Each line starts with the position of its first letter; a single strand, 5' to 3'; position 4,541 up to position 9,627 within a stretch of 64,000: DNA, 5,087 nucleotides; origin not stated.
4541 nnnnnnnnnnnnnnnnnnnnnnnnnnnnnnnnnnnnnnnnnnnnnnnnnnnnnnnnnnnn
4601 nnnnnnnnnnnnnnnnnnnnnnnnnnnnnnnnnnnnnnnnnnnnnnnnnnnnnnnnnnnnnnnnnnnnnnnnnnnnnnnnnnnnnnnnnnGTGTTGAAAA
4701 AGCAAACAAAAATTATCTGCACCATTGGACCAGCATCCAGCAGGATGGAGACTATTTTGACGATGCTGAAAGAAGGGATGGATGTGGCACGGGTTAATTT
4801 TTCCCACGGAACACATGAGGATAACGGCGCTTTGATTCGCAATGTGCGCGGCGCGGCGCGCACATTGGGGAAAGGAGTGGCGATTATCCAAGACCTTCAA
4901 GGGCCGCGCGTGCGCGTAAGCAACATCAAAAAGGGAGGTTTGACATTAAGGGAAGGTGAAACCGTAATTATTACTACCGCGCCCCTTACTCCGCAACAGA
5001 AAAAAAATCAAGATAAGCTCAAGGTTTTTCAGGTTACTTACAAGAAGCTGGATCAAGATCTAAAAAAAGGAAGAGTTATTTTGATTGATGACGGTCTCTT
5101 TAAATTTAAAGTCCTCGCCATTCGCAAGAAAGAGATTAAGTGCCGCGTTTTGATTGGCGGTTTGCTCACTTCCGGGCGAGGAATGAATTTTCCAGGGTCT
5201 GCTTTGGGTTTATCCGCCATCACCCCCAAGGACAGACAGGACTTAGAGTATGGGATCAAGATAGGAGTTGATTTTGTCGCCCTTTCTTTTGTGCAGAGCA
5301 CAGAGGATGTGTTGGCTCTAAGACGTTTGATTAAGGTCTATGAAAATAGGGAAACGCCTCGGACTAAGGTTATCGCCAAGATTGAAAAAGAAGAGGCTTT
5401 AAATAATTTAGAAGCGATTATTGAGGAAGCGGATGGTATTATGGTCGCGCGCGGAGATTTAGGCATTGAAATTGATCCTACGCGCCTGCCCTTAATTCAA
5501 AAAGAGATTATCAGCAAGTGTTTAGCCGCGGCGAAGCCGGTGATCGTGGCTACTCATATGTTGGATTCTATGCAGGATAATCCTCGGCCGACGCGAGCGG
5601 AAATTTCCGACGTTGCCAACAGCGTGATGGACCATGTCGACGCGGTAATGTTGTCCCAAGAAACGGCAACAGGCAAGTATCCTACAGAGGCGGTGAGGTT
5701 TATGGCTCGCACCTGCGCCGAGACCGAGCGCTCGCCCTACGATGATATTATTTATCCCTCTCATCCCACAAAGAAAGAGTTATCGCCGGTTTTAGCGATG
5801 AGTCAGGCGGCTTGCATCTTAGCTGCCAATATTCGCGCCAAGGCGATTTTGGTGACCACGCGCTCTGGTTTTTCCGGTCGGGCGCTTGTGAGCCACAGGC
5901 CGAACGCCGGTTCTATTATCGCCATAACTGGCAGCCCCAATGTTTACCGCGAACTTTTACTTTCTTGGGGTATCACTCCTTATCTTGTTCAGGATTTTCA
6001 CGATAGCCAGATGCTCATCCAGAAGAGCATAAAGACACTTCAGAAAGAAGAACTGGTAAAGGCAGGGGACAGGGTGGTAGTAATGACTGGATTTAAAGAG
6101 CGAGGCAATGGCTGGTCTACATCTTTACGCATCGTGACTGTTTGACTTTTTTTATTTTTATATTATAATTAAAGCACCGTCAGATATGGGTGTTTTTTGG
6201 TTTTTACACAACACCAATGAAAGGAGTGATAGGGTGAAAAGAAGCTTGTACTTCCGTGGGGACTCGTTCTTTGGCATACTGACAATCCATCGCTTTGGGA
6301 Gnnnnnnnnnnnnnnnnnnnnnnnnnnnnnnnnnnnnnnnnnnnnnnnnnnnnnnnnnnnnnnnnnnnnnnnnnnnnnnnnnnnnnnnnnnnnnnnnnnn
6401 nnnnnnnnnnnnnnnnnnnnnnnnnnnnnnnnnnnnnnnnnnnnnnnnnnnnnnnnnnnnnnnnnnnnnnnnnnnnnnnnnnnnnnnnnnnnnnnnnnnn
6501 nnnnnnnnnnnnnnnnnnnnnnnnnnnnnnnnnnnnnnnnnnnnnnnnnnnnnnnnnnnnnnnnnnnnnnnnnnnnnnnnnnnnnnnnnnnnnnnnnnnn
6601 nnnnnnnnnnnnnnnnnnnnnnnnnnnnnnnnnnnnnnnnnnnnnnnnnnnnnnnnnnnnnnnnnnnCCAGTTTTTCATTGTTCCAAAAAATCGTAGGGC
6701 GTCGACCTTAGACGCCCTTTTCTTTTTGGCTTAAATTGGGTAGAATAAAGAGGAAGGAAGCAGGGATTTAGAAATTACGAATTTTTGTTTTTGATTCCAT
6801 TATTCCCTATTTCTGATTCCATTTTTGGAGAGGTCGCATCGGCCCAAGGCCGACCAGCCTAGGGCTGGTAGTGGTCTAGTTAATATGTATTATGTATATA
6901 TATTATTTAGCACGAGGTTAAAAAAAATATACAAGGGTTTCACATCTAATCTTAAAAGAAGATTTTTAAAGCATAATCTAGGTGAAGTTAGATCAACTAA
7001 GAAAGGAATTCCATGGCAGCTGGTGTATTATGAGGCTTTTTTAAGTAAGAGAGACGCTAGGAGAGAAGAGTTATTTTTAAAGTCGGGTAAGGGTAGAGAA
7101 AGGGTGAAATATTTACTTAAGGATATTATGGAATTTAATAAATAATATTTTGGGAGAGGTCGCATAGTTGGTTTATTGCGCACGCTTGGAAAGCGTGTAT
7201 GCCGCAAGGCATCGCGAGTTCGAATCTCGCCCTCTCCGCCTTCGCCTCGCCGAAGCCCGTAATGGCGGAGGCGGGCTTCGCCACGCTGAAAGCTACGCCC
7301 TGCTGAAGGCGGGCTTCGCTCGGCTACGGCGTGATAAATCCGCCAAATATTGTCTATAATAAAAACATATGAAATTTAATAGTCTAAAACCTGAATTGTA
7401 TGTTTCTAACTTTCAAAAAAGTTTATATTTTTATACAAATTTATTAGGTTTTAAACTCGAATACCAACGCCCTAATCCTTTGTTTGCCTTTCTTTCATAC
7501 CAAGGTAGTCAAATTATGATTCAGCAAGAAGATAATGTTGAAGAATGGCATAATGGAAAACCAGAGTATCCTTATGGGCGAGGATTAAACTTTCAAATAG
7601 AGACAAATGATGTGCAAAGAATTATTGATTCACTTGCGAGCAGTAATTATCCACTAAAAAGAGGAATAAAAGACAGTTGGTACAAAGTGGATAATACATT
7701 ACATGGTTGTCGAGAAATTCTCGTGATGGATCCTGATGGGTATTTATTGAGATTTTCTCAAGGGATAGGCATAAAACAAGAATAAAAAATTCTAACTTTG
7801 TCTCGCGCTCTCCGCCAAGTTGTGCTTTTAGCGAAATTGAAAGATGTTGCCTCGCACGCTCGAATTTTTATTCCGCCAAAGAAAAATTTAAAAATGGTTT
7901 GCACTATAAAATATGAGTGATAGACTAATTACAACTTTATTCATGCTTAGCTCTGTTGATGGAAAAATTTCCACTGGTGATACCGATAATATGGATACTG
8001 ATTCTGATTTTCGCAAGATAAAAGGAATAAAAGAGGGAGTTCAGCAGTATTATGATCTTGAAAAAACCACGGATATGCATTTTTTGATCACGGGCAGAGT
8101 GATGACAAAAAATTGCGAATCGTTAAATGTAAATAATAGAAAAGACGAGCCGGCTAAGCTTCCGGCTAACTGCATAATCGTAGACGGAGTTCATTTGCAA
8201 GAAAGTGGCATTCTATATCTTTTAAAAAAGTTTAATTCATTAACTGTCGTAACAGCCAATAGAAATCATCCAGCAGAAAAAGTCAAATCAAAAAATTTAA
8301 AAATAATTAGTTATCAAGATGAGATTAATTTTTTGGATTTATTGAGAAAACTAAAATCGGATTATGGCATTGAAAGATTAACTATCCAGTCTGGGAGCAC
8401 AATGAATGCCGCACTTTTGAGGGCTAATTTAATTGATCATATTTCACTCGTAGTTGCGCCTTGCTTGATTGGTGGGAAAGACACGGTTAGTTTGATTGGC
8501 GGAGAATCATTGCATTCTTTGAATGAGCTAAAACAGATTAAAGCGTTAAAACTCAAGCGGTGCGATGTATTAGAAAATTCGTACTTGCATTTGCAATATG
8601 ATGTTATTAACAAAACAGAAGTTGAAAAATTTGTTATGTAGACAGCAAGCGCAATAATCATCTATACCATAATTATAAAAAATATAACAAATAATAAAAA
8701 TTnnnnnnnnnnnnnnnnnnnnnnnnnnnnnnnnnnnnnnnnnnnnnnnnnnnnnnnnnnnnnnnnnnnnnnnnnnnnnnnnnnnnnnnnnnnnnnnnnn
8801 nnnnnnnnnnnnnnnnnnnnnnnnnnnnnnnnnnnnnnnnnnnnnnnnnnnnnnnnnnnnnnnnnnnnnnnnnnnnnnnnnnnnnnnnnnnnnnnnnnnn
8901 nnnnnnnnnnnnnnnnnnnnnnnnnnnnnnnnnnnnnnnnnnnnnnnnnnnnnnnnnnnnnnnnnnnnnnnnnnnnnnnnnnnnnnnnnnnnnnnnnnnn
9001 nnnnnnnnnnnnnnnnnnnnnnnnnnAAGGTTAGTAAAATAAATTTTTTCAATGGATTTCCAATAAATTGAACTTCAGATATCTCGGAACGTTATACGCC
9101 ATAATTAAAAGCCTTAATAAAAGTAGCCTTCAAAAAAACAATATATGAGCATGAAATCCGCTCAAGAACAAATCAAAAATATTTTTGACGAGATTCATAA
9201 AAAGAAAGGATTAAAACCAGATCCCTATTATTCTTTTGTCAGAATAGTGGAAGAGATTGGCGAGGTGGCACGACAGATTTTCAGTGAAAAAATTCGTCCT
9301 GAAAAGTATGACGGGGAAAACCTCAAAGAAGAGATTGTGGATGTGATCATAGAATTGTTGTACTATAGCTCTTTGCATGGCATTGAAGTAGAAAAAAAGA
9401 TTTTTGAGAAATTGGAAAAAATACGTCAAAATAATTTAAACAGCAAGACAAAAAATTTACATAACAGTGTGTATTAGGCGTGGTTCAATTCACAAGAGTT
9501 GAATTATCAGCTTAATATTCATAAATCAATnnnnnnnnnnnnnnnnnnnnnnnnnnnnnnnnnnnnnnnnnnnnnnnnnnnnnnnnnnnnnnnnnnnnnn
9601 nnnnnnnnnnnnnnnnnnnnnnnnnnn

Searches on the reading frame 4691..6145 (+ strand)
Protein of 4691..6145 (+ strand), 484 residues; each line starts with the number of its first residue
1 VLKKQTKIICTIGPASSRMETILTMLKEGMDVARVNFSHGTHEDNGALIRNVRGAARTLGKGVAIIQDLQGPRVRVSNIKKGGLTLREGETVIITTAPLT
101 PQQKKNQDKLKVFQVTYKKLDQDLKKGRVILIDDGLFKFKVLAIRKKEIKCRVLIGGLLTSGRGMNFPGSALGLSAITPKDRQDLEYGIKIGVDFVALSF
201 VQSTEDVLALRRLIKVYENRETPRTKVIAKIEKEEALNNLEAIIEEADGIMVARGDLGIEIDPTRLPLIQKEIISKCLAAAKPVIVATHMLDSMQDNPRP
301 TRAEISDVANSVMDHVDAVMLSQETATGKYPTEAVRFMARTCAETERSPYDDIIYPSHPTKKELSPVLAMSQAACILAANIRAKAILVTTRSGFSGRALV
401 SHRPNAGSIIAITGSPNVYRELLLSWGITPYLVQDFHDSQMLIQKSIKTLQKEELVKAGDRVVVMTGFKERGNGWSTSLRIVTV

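Call 74: search_protein_families(library=pfam, proteins=[window:4691-6145:+], max_evalue=0.001)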
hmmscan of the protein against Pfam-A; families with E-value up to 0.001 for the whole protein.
window:4691-6145:+ (484 aa): 3 families
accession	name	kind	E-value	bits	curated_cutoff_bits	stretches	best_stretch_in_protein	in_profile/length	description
PF00224.27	PK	-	5.4e-114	381.1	30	1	4-335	2-328/328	Pyruvate kinase, barrel domain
PF02887.21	PK_C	-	9.1e-23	81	28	1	369-481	2-113/114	Pyruvate kinase, alpha/beta domain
PF03328.21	HpcH_HpaI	-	7.6e-05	22.5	25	1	183-265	76-162/221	HpcH/HpaI aldolase/citrate lyase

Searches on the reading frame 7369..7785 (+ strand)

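Call 74: search_protein_families(library=pfam, proteins=[window:7369-7785:+], max_evalue=0.001)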
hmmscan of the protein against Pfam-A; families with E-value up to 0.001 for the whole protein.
window:7369-7785:+ (138 aa): 1 family
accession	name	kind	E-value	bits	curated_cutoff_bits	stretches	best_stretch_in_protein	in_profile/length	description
PF00903.31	Glyoxalase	-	4.5e-09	37.2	20.6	1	9-129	6-121/121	Glyoxalase/Bleomycin resistance protein/Dioxygenase superfamily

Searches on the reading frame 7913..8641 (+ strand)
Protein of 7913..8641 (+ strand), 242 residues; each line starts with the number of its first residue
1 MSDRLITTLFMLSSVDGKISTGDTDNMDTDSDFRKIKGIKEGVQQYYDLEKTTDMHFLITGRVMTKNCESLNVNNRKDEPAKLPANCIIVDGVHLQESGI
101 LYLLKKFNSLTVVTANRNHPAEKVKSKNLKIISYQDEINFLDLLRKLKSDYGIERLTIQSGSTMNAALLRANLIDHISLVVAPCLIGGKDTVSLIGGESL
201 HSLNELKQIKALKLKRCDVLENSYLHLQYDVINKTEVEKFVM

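Call 74: search_protein_families(library=pfam, proteins=[window:7913-8641:+], max_evalue=0.001)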
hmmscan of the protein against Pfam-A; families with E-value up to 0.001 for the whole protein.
window:7913-8641:+ (242 aa): 1 family
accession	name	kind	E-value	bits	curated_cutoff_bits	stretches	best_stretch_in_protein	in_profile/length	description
PF01872.23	RibD_C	-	8e-21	75.2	24.1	1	8-212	4-183/197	RibD C-terminal domain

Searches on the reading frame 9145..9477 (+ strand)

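Call 74: search_protein_families(library=pfam, proteins=[window:9145-9477:+], max_evalue=0.001)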
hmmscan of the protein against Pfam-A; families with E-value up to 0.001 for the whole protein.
window:9145-9477:+ (110 aa): 1 family
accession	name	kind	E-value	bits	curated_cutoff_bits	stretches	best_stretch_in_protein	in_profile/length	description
PF03819.22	MazG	-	7.9e-06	26.5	22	1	33-95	9-68/74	MazG nucleotide pyrophosphohydrolase domain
